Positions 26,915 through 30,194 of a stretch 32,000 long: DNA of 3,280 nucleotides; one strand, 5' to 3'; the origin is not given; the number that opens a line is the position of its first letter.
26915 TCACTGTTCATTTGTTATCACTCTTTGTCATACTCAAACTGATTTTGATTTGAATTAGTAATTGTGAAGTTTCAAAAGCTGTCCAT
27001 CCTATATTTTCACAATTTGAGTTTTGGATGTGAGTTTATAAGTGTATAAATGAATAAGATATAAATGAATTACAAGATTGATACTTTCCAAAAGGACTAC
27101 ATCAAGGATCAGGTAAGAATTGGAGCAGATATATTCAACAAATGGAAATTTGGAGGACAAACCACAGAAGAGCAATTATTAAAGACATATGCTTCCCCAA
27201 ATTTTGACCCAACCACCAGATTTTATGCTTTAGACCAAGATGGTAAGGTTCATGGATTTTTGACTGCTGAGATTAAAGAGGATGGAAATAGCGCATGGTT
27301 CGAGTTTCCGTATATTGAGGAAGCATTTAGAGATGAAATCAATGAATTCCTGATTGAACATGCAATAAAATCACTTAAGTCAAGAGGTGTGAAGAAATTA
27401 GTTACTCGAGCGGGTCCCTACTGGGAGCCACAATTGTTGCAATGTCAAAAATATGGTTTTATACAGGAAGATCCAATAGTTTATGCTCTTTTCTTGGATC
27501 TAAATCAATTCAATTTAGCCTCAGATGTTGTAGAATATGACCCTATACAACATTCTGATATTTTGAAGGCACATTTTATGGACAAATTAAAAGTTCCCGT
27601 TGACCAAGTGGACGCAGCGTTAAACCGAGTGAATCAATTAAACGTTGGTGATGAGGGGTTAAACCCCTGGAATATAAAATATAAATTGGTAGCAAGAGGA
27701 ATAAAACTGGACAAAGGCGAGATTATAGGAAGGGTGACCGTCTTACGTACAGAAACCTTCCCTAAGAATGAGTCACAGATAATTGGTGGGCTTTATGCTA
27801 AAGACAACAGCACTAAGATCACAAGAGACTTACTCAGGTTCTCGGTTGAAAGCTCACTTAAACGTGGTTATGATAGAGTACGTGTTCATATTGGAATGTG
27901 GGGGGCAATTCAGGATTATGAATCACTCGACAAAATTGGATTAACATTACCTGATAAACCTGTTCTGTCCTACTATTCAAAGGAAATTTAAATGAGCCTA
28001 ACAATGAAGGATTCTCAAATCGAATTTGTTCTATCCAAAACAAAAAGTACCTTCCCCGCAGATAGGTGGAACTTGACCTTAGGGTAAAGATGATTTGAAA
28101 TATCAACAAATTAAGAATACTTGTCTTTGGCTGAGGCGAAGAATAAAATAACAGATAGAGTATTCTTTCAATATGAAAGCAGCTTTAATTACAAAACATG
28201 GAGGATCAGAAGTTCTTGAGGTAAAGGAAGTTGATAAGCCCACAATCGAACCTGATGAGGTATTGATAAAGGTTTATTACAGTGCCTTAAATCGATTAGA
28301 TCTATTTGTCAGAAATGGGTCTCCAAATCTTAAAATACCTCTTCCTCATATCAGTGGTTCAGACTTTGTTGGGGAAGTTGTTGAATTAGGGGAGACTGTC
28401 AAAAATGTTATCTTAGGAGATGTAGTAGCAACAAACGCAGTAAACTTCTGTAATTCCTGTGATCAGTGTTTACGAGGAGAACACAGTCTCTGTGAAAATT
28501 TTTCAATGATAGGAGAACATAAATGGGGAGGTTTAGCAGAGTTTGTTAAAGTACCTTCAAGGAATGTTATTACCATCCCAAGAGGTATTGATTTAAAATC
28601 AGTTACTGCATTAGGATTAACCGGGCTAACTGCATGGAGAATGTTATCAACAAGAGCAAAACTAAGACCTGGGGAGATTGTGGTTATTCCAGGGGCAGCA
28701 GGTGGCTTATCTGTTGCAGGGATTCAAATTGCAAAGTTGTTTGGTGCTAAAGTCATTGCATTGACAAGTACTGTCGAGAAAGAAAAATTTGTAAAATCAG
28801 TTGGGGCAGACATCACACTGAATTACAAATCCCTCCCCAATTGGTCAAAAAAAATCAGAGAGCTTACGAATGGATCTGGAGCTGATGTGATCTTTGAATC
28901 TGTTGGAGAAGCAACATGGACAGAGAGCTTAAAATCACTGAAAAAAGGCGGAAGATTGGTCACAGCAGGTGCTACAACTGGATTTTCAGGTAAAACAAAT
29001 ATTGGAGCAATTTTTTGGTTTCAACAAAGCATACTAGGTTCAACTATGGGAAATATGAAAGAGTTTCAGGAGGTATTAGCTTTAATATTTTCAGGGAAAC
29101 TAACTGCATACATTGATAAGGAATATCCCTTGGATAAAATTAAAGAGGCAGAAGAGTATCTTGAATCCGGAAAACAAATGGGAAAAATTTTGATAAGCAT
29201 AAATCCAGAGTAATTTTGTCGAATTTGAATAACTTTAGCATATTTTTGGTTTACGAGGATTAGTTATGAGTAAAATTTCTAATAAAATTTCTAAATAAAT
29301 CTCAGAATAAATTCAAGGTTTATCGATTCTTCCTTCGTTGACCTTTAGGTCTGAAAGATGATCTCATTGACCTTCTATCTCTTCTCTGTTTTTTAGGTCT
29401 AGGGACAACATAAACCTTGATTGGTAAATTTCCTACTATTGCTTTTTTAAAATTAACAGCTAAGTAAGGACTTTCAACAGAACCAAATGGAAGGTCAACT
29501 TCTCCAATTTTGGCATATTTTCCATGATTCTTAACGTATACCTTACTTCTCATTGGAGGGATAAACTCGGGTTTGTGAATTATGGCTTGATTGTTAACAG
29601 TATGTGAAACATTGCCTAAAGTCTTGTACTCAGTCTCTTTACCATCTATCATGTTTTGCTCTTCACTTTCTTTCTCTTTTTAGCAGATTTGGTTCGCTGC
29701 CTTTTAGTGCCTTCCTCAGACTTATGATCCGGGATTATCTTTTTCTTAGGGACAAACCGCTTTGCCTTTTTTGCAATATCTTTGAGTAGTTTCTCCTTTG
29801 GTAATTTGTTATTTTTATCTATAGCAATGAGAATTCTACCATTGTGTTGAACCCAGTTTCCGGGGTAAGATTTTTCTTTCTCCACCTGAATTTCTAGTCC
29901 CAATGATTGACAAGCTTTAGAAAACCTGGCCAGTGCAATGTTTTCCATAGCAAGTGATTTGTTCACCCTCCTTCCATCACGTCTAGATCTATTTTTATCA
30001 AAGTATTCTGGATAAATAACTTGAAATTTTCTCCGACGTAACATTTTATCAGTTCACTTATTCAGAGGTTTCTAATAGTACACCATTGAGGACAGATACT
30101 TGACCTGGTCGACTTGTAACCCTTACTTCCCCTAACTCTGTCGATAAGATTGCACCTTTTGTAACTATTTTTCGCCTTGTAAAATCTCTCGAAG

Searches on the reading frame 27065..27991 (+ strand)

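Call 15: search_protein_families(library=pfam, proteins=[window:27065-27991:+], max_evalue=0.01)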
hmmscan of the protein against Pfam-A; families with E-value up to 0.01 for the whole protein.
window:27065-27991:+ (308 aa): 1 family
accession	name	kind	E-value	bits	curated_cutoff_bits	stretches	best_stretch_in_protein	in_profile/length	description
PF00583.31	Acetyltransf_1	-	0.0057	17.4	20.7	0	39-112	23-96/116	Acetyltransferase (GNAT) family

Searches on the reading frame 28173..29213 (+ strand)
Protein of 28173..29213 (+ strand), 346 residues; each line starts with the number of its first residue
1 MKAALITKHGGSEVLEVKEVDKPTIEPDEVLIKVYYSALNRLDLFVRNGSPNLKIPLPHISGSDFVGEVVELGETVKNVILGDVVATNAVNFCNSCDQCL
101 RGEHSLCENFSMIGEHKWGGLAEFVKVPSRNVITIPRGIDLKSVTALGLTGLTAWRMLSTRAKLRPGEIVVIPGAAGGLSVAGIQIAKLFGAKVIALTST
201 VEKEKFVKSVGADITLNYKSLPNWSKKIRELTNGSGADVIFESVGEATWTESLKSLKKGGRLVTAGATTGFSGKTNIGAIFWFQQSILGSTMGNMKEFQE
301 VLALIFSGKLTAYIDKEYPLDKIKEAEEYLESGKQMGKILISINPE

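Call 15: search_protein_families(library=pfam, proteins=[window:28173-29213:+], max_evalue=0.01)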
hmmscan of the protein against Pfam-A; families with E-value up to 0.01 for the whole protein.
window:28173-29213:+ (346 aa): 3 families
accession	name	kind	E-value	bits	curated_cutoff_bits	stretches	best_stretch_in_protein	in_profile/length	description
PF00107.32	ADH_zinc_N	-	3.4e-30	105.1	31.8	1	178-306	1-128/129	Zinc-binding dehydrogenase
PF08240.17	ADH_N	-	9.5e-25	87.3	23.5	1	27-136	2-103/104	Alcohol dehydrogenase GroES-like domain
PF13602.12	ADH_zinc_N_2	-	1.9e-21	77.9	27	1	211-341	2-134/134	Zinc-binding dehydrogenase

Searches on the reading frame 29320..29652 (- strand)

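Call 15: search_protein_families(library=pfam, proteins=[window:29320-29652:-], max_evalue=0.01)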
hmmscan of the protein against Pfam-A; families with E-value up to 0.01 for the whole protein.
window:29320-29652:- (110 aa): 1 family
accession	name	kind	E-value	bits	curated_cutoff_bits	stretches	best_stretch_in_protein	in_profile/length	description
PF04410.20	Gar1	-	2e-06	27.9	29.3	1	10-81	2-80/92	Gar1/Naf1 RNA binding region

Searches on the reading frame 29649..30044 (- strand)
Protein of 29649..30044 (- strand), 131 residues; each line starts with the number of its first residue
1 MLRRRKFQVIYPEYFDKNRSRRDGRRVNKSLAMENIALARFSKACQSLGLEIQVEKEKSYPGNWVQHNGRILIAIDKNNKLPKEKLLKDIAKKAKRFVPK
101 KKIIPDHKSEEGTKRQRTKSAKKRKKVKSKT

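Call 15: search_protein_families(library=pfam, proteins=[window:29649-30044:-], max_evalue=0.01)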
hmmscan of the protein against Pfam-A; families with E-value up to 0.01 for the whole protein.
window:29649-30044:- (131 aa): 1 family
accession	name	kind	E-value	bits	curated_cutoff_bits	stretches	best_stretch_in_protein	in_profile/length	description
PF01922.23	SRP19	-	1.5e-22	80.6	25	1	9-94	1-92/95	SRP19 protein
